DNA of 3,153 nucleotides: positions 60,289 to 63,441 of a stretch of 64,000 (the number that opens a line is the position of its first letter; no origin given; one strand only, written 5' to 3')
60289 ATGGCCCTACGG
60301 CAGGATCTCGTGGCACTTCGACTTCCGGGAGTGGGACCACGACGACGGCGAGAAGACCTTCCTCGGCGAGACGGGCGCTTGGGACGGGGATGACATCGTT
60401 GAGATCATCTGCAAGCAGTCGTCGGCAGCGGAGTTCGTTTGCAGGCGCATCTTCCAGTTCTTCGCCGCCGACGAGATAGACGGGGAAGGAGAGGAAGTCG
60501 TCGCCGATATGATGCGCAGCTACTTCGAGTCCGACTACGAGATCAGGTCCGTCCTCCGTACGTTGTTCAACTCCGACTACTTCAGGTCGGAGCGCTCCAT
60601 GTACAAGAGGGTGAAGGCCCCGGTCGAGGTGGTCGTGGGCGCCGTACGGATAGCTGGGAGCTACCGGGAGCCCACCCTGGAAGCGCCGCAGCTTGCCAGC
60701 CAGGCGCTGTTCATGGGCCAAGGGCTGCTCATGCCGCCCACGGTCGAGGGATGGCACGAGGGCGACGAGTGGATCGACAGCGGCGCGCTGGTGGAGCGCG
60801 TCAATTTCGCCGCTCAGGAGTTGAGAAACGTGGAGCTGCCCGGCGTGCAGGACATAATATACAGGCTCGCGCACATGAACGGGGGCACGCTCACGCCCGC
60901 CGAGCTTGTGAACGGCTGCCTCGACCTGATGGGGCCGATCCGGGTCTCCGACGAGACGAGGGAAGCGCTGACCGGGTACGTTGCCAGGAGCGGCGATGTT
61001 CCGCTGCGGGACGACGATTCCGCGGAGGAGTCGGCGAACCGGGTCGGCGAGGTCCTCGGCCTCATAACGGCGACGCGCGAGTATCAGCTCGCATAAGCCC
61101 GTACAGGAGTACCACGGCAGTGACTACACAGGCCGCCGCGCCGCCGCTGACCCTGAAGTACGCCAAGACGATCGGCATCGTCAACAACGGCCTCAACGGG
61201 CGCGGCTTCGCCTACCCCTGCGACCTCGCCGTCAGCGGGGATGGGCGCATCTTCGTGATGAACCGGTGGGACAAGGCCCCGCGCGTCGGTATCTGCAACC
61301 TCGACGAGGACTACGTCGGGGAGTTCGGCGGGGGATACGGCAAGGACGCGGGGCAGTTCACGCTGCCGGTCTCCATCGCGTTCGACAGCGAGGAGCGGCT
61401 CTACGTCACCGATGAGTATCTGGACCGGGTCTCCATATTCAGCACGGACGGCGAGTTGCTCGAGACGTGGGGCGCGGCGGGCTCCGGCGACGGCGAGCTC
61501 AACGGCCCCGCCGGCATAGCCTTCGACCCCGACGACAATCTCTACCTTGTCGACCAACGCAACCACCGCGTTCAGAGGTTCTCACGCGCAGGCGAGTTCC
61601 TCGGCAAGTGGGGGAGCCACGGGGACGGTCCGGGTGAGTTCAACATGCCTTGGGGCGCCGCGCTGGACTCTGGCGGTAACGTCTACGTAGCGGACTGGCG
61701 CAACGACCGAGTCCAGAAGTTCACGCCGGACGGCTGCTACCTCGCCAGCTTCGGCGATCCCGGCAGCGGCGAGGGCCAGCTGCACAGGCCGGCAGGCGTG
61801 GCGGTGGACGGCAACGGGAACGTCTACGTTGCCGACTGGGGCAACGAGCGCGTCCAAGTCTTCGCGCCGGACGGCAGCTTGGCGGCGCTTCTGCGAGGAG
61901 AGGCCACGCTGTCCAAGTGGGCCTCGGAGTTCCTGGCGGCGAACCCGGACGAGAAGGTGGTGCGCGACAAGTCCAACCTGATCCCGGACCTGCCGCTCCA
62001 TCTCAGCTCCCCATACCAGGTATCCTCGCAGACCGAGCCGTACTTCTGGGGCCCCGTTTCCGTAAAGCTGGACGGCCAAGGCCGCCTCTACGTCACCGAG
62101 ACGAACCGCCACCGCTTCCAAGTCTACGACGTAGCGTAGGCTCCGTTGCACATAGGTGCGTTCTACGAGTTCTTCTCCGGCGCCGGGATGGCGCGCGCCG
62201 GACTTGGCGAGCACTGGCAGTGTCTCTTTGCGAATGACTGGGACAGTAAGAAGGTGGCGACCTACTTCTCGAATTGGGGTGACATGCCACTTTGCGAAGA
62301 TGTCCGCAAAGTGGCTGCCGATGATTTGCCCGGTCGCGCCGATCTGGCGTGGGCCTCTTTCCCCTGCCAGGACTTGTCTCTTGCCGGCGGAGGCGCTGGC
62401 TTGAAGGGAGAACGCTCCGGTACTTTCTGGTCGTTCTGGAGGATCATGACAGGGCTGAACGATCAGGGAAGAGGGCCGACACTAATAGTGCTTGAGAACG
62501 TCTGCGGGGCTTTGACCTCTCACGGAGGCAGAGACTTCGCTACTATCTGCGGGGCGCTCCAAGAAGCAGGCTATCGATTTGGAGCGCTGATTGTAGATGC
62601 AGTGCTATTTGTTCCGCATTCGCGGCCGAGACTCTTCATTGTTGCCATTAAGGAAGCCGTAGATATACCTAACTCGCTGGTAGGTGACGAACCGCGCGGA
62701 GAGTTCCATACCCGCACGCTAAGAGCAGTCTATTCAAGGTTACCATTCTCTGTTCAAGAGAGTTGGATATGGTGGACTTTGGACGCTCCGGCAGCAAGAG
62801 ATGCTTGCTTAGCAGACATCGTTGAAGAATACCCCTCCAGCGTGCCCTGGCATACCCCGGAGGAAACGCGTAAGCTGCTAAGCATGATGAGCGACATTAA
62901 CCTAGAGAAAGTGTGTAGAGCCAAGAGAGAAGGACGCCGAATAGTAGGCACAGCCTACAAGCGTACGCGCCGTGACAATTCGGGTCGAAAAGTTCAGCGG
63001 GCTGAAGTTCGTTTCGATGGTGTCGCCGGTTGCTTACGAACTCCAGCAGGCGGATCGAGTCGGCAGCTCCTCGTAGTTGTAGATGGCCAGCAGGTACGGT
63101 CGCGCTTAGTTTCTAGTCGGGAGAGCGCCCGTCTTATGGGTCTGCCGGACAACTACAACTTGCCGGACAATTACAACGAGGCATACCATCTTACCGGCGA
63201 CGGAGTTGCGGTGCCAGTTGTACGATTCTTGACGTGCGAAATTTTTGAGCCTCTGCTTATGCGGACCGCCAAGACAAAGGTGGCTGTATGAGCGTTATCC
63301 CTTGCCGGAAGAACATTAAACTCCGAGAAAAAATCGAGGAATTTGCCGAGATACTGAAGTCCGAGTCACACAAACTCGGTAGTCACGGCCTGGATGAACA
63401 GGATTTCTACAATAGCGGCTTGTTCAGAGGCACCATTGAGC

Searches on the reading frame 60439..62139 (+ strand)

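Call 65: search_protein_families(library=pfam, proteins=[window:60439-62139:+], max_evalue=0.0001)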
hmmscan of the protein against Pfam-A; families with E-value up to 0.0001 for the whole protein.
window:60439-62139:+ (566 aa): 7 families
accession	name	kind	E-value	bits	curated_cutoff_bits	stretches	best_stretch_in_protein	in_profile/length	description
PF01436.27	NHL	-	1.2e-38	129.6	20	3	401-428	1-28/28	NHL repeat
PF08450.18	SGL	-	2.1e-15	57.5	26.3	2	354-435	133-217/246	SMP-30/Gluconolactonase/LRE-like region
PF17170.10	DUF5128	-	1.4e-10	41.3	22.9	0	317-381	52-117/321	6-bladed beta-propeller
PF06739.17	SBBP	-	5.9e-09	36.2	20.5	0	451-465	15-29/38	Beta-propeller repeat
PF24684.1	Vgb_lyase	-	1.6e-06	27.6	50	1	309-480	98-254/290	Virginiamycin B lyase family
PF25021.1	TEN_NHL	-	1.7e-05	24.4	27.1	0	445-469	138-162/357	Teneurin NHL domain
PF13449.12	Phytase-like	-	5.9e-05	23.6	27.6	0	359-391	72-104/284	Esterase-like activity of phytase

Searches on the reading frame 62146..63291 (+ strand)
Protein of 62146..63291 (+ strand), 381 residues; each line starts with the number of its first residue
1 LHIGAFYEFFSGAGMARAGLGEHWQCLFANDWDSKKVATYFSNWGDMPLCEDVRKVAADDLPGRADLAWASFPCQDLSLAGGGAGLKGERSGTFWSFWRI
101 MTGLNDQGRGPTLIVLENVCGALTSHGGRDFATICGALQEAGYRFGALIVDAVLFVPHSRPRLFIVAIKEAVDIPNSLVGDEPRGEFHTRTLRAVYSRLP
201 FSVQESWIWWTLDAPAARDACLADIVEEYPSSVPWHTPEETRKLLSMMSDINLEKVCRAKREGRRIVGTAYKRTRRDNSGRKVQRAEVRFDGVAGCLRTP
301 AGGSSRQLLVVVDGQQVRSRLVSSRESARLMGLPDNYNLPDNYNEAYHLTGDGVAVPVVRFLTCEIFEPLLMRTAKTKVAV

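Call 65: search_protein_families(library=pfam, proteins=[window:62146-63291:+], max_evalue=0.0001)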
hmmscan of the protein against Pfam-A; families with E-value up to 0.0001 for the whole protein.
window:62146-63291:+ (381 aa): 1 family
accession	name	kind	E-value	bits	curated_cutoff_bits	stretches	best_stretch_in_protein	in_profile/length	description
PF00145.23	DNA_methylase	-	8e-44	150.8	22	1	6-367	3-323/324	C-5 cytosine-specific DNA methylase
